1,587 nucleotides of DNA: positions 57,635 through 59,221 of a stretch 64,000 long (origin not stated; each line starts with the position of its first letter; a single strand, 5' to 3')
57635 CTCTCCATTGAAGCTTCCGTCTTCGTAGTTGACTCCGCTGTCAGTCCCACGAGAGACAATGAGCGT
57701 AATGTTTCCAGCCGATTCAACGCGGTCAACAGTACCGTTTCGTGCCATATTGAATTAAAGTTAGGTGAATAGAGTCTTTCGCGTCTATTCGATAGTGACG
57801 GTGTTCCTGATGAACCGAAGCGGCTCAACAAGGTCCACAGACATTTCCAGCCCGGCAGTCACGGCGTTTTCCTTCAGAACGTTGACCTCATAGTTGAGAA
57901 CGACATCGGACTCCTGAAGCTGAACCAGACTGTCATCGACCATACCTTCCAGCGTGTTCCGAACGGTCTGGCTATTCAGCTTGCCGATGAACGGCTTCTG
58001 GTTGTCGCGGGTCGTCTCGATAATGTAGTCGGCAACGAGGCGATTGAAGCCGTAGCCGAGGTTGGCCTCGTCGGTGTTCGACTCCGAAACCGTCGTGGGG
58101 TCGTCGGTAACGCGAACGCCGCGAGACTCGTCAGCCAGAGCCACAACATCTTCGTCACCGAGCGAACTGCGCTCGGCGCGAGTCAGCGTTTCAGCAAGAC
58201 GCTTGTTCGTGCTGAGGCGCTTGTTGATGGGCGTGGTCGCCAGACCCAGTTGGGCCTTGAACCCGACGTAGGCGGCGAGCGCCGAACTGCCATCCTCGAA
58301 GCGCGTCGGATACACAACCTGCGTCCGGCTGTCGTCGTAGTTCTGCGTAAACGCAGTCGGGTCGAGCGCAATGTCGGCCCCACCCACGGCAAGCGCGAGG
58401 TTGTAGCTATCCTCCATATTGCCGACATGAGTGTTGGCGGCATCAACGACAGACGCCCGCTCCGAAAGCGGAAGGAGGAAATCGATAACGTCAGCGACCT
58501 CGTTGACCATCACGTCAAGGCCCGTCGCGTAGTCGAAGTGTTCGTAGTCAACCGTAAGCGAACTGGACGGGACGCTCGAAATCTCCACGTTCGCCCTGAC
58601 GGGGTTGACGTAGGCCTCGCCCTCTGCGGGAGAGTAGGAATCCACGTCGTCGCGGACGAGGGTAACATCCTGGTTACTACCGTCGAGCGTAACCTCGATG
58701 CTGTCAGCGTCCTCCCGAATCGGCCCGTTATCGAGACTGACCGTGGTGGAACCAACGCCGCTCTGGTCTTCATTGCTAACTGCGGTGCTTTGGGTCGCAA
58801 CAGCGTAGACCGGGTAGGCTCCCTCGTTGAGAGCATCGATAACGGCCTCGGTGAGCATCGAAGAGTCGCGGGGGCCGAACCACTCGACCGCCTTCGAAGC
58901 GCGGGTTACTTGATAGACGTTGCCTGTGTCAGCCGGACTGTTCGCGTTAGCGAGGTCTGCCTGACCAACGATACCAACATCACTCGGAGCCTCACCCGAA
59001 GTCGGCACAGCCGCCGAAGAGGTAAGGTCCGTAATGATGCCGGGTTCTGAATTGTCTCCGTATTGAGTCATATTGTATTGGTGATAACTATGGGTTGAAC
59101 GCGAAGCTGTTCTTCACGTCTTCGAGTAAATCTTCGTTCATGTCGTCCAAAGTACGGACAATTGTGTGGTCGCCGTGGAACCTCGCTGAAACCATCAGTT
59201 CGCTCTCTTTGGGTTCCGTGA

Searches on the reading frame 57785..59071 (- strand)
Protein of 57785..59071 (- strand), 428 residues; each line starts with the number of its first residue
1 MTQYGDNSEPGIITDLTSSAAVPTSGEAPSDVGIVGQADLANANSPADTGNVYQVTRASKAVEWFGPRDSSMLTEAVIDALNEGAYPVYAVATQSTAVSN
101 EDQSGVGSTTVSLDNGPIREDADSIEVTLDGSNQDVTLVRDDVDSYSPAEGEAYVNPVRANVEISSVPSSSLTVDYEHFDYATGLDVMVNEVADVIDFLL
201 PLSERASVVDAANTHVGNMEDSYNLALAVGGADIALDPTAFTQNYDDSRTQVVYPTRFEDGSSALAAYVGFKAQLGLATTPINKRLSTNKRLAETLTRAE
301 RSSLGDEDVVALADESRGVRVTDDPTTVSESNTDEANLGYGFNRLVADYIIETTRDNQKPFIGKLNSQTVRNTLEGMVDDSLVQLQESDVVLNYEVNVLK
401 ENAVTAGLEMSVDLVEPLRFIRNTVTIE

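Call 10: search_protein_families(library=pfam, proteins=[window:57785-59071:-])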
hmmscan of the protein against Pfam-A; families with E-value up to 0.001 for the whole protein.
window:57785-59071:- (428 aa): 1 family
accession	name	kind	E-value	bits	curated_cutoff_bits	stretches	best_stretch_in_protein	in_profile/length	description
PF17482.7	Phage_sheath_1C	-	0.00056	20.4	26.9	0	346-421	14-97/104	Phage tail sheath C-terminal domain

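Call 23: search_dna_similar(query=window:57785-59071:-, collection=phages, mode=protein, max_rows=15)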
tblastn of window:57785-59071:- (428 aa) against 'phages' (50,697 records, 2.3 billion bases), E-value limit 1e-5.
Records with a match: 55; places in all: 55; records where one place covers at least 80% of the query: 55.
Best place of each record, by identity: <60% 55.
By first word of the organism name: Halorubrum 39; Haloarcula 13; Halophage 2; Hardygib1 1.
By host as written in the record: Halorubrum sp. 24; Haloarcula californiae 7; Halorubrum sodomense 5; Halorubrum coriense 5; Halorubrum sp. B2-2 4; Haloarcula japonica 4; - 2; Halorubrum sp. s5a-3 2; and 2 more.
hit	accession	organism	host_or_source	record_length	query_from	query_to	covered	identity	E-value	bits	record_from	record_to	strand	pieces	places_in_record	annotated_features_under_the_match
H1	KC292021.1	Halorubrum tailed phage 7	Halorubrum sp. B2-2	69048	4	427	99%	53.0%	2e-134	431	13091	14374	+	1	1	20: tail sheath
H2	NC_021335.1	Halorubrum tailed phage 7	Halorubrum sp. B2-2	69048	4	427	99%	53.0%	2e-134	431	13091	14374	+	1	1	20: tail sheath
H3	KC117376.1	Halorubrum sodomense tailed virus 2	Halorubrum sodomense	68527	4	427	99%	52.8%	9e-133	427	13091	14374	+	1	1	20: tail sheath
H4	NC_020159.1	Halorubrum sodomense tailed virus 2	Halorubrum sodomense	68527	4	427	99%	52.8%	9e-133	427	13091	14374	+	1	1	20: tail sheath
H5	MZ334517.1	Halorubrum virus HRTV-2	Halorubrum sp.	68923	4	427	99%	52.6%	3e-131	422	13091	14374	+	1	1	tail sheath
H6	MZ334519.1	Haloarcula virus HCTV-6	Haloarcula californiae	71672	4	427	99%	52.3%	1e-131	423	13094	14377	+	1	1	tail sheath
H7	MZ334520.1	Haloarcula virus HCTV-15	Haloarcula californiae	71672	4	427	99%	52.3%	1e-131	423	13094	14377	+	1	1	tail sheath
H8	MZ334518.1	Halorubrum virus HRTV-11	Halorubrum sp.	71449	4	427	99%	52.3%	3e-131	422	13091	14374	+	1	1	tail sheath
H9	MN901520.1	Halorubrum virus Hardycor2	Halorubrum coriense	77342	1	427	100%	49.8%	7e-124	401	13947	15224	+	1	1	tail sheath protein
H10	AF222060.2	Halorubrum phage HF2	Halorubrum coriense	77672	1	427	100%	49.3%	2e-122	397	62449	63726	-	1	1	putative tail sheath protein VP2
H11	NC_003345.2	Halorubrum phage HF2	Halorubrum coriense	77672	1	427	100%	49.3%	2e-122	397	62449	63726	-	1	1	tail sheath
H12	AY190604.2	Halophage HF1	-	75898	1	427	100%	49.3%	4e-122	396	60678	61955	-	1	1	putative tail sheath protein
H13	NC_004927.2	Halophage HF1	-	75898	1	427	100%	49.3%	4e-122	396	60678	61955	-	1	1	tail sheath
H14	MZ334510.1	Halorubrum phage HRTV-13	Halorubrum sp.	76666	1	427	100%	49.1%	1e-122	397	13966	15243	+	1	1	tail sheath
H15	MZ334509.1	Haloarcula virus HJTV-1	Haloarcula japonica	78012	1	427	100%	49.1%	1e-122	397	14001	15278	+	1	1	tail sheath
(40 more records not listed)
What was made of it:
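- Identity of the virus: tail sheath is 53% identical to HRTV-7/HSTV-2 (call 23).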
